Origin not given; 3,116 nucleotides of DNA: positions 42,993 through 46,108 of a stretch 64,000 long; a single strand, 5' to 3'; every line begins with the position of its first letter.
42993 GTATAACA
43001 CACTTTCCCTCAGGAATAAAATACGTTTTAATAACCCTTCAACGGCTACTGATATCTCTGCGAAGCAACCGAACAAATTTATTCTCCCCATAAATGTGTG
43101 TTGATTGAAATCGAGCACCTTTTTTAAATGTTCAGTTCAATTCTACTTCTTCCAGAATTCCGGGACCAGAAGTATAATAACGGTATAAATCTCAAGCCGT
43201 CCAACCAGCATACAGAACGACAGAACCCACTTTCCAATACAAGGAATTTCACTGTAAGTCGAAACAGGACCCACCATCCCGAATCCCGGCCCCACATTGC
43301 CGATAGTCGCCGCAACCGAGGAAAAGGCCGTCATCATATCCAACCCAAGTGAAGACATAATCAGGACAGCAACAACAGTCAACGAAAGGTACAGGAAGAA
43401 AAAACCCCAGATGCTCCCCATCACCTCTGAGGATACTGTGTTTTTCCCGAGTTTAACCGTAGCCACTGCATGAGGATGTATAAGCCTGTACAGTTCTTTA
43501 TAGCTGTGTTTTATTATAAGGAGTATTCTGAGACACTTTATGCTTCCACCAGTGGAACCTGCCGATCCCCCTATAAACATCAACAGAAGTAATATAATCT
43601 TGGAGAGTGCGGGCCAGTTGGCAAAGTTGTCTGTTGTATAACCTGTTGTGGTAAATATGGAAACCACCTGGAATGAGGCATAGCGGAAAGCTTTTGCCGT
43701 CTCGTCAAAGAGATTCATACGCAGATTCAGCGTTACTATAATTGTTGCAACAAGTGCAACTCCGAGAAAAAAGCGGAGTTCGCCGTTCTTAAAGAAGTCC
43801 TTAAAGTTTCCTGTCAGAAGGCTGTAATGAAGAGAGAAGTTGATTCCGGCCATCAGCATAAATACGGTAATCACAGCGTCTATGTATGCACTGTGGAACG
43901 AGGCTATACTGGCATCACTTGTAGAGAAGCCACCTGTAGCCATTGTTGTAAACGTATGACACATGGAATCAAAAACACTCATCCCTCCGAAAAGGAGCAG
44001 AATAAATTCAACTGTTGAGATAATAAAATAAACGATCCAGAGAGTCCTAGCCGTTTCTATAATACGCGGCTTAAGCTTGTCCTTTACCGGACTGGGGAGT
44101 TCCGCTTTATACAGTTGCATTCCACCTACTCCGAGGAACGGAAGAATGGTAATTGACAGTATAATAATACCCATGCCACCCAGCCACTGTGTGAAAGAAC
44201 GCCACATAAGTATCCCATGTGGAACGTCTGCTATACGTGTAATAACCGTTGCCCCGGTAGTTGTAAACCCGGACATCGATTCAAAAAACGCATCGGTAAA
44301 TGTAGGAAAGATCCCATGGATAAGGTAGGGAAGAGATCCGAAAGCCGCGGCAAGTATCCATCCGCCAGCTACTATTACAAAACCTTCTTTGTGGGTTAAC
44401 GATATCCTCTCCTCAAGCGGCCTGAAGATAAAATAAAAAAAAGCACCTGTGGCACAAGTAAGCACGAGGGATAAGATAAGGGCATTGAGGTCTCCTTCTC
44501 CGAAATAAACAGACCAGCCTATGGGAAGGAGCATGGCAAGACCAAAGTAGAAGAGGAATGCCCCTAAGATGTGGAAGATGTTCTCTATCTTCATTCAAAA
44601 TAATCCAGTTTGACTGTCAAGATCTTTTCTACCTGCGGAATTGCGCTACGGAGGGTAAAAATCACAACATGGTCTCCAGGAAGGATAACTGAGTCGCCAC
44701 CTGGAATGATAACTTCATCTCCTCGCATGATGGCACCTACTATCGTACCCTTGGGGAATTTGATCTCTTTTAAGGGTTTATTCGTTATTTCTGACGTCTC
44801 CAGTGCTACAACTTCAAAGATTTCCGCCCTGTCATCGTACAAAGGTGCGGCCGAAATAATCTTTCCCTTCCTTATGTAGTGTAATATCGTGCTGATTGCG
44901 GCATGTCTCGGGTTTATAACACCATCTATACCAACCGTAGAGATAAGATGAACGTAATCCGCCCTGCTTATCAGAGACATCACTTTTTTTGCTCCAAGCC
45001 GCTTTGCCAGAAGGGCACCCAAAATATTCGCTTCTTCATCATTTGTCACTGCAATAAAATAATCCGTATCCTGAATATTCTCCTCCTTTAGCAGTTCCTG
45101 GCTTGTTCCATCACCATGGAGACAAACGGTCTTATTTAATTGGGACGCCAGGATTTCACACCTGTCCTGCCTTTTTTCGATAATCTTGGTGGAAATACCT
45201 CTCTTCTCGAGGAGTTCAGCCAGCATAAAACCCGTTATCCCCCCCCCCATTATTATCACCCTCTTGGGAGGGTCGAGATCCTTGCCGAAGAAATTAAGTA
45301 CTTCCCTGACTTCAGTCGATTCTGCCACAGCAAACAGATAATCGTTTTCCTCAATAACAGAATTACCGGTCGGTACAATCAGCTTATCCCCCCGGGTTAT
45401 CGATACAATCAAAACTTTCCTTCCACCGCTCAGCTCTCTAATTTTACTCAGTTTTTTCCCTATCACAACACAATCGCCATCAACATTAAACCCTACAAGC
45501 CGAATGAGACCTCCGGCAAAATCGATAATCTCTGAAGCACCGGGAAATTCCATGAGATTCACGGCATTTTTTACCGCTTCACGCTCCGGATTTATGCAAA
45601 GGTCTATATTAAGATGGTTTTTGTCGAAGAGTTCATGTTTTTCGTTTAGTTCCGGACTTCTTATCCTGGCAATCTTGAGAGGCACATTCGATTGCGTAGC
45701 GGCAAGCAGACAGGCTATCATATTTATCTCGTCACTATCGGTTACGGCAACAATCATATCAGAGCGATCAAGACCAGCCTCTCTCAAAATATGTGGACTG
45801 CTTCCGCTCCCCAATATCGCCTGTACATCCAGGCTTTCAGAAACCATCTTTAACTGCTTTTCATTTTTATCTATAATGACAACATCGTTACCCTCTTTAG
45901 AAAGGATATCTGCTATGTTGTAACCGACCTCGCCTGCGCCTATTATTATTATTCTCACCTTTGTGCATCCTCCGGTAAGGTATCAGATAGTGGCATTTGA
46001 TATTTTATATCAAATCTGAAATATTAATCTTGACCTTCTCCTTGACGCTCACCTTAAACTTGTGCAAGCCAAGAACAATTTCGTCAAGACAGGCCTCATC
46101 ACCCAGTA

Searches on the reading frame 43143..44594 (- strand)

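Call 62: search_protein_families(library=pfam, proteins=[window:43143-44594:-], max_evalue=0.00001)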
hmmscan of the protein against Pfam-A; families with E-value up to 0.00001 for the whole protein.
window:43143-44594:- (483 aa): 1 family
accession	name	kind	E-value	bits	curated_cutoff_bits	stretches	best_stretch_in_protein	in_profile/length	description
PF02386.22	TrkH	-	8.6e-78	262.4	27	1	61-477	25-491/502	Cation transport protein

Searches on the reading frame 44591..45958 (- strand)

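Call 63: search_protein_families(library=pfam, proteins=[window:44591-45958:-], max_evalue=0.00001)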
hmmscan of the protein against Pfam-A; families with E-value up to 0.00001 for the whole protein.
window:44591-45958:- (455 aa): 18 families
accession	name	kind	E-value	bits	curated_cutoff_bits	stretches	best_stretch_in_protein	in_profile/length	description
PF02254.24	TrkA_N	-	2.7e-53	179.6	23.8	2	3-109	1-106/116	TrkA-N domain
PF02080.26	TrkA_C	-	1.5e-25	89.3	27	2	381-447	2-70/71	TrkA-C domain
PF01494.25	FAD_binding_3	-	2.2e-12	47.3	22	1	233-266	3-36/349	FAD binding domain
PF13241.12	NAD_binding_7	-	2.3e-10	41.4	22.1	0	2-97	9-92/104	Putative NAD(P)-binding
PF01262.27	AlaDh_PNT_C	-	6.5e-10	39.2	23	0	2-60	30-88/214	Alanine dehydrogenase/PNT, C-terminal domain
PF00070.33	Pyr_redox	-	1.3e-08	35.6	22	0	2-37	1-36/82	Pyridine nucleotide-disulphide oxidoreductase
PF13450.12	NAD_binding_8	-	2e-08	34.8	21.9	0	236-265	1-30/68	NAD(P)-binding Rossmann-like domain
PF21799.2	MurD-like_N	-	2.9e-08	34.3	27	0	232-292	1-59/88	Mur ligase MurD-like, N-terminal domain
PF07992.20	Pyr_redox_2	-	3.7e-08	33.6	26.1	0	229-274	142-185/291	Pyridine nucleotide-disulphide oxidoreductase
PF01210.29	NAD_Gly3P_dh_N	-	3.8e-08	33.9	23.1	0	3-78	2-82/158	NAD-dependent glycerol-3-phosphate dehydrogenase N-terminus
PF02737.24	3HCDH_N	-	4.9e-08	33.5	22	0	3-44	2-43/180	3-hydroxyacyl-CoA dehydrogenase, NAD binding domain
PF01266.30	DAO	-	8.8e-08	32.5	27.9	0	2-32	1-31/353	FAD dependent oxidoreductase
PF03486.20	HI0933_like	-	3.2e-07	30.5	50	0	233-265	2-34/244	HI0933-like protein Rossmann domain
PF03807.23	F420_oxidored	-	4e-07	31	21.6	0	2-48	1-49/94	NADP oxidoreductase coenzyme F420-dependent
PF13478.12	XdhC_C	-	7.3e-07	30.2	29.7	0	3-86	1-64/125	XdhC Rossmann domain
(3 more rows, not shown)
